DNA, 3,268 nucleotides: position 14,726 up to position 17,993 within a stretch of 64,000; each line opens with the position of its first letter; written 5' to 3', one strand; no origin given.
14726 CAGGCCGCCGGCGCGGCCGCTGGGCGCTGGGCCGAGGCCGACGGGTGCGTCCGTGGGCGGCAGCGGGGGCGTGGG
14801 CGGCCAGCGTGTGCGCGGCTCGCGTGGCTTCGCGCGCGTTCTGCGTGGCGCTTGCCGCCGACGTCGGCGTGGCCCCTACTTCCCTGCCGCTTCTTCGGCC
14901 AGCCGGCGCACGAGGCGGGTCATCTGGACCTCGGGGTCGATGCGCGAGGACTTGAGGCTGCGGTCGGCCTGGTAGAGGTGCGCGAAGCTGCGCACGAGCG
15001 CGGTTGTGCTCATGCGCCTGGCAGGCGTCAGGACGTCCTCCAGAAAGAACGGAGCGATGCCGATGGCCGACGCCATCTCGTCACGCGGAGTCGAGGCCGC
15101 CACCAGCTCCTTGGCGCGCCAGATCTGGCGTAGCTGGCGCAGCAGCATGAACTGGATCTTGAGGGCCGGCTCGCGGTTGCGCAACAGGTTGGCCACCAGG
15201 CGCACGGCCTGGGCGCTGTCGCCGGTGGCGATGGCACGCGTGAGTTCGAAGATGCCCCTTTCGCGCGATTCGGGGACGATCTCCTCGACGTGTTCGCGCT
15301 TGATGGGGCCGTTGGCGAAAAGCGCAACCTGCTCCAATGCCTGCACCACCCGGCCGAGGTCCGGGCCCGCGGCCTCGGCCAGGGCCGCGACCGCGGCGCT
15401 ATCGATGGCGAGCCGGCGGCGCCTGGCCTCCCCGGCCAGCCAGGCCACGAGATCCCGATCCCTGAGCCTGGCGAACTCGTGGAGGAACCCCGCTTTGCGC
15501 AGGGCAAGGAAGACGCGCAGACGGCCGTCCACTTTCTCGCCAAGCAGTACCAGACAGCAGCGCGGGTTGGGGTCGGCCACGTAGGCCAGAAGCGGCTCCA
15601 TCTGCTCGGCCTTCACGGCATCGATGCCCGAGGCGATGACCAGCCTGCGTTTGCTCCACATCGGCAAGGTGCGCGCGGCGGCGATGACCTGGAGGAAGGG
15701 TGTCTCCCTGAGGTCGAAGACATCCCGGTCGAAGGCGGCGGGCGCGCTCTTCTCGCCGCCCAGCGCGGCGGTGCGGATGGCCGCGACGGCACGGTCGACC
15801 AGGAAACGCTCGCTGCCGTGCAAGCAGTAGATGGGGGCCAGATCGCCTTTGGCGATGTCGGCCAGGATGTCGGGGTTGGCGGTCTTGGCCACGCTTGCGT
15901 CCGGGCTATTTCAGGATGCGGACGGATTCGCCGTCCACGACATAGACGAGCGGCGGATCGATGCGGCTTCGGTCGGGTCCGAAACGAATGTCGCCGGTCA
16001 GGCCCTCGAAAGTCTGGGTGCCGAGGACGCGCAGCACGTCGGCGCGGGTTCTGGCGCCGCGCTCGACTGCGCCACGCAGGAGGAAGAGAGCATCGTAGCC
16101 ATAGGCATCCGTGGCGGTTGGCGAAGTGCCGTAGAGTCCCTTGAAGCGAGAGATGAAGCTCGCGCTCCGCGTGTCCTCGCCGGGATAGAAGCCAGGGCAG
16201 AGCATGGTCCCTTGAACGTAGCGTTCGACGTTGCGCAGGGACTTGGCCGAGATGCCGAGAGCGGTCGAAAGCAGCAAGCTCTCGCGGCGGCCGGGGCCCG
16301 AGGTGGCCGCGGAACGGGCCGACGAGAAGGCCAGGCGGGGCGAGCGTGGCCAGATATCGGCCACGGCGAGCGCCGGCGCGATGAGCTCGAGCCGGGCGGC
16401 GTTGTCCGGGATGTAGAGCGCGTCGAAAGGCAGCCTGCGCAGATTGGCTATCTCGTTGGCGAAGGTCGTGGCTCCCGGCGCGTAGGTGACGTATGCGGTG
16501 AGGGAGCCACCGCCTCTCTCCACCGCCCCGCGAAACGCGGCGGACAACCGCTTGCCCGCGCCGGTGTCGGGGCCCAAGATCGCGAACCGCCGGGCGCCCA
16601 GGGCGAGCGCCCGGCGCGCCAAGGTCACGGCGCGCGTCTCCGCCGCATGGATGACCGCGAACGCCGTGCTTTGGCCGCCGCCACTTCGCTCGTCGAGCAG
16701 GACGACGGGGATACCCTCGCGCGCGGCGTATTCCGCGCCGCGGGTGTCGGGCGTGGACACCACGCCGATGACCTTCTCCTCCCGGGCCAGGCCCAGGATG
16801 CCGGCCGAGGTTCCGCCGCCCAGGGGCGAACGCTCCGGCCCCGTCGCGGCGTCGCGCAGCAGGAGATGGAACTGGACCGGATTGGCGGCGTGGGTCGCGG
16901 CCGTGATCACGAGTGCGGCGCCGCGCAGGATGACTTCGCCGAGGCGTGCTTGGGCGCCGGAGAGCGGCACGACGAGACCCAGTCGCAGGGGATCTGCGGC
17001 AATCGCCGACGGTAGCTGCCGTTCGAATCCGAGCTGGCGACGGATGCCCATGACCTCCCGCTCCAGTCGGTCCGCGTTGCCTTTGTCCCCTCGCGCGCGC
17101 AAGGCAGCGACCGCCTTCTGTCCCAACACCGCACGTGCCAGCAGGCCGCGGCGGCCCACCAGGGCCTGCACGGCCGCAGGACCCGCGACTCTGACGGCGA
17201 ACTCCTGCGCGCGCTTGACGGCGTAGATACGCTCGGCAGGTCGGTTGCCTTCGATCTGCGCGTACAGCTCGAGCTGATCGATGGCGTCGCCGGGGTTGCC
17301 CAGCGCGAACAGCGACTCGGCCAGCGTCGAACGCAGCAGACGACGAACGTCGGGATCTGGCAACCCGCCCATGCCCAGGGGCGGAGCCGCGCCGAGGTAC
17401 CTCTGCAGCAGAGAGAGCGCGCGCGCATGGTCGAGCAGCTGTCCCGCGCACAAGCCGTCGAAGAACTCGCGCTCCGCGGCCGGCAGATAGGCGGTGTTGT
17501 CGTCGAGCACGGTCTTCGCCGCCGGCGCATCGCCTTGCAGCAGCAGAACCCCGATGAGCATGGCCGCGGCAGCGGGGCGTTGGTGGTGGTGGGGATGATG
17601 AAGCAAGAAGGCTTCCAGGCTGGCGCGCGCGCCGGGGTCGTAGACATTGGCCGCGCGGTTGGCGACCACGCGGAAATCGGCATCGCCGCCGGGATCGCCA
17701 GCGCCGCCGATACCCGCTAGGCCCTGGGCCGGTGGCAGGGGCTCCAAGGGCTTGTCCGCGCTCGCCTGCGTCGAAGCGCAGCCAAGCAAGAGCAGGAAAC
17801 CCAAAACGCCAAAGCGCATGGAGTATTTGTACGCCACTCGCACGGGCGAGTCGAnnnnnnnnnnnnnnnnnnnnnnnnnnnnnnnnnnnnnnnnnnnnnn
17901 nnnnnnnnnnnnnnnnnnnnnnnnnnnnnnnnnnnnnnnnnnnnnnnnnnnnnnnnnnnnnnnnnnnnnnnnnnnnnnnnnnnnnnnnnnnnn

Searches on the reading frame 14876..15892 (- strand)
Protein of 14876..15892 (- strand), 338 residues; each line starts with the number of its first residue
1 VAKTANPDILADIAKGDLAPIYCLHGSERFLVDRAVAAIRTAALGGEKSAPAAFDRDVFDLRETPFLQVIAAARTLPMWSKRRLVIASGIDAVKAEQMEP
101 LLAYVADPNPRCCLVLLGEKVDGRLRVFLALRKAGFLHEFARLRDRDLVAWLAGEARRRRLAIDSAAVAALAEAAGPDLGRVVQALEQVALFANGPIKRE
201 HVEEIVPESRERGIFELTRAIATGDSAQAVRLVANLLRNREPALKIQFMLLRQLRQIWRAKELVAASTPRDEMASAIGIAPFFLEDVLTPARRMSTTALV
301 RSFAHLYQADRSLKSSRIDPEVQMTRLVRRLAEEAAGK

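Call 3: search_protein_families(library=pfam, proteins=[window:14876-15892:-])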
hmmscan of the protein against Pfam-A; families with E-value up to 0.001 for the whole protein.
window:14876-15892:- (338 aa): 3 families
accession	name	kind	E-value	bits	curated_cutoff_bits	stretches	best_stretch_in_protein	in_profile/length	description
PF21694.2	DNA_pol3_delta_C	-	7.1e-23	81.3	27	1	212-327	2-117/121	DNA polymerase III delta subunit, C-terminal domain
PF06144.19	DNA_pol3_delta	-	2.9e-09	37.4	21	1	22-134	1-117/124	DNA polymerase III, delta subunit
PF25393.1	LTM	-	0.00086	19.6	27.5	0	216-240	5-29/42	LUBAC thetering domain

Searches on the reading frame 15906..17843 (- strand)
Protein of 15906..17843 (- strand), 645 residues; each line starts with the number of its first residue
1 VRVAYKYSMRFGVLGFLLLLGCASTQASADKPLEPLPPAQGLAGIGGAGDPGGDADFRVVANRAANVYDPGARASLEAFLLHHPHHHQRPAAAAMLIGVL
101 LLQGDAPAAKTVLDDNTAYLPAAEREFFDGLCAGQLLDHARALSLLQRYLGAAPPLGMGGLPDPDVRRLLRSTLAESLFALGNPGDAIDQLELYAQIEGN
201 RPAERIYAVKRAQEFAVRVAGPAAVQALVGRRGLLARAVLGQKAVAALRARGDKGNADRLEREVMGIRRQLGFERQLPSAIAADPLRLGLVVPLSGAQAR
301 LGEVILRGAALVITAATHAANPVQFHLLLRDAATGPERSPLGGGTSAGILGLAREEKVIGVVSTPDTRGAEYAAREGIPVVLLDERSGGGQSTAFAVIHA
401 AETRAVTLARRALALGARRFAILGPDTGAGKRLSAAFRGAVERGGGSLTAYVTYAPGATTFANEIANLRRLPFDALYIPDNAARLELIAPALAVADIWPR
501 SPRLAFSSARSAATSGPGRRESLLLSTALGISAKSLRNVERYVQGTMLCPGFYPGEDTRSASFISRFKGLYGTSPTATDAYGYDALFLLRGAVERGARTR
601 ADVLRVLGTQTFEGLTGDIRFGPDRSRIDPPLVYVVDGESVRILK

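Call 3: search_protein_families(library=pfam, proteins=[window:15906-17843:-])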
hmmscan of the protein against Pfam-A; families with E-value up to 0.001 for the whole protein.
window:15906-17843:- (645 aa): 1 family
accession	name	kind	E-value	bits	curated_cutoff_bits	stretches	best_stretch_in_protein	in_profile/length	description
PF13458.12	Peripla_BP_6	-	2e-21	77.5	31.7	1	285-629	1-330/343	Periplasmic binding protein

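Call 4: search_protein_families(library=ncbifam, proteins=[window:15906-17843:-])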
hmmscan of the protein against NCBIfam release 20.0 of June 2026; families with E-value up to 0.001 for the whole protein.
window:15906-17843:- (645 aa): 0 families
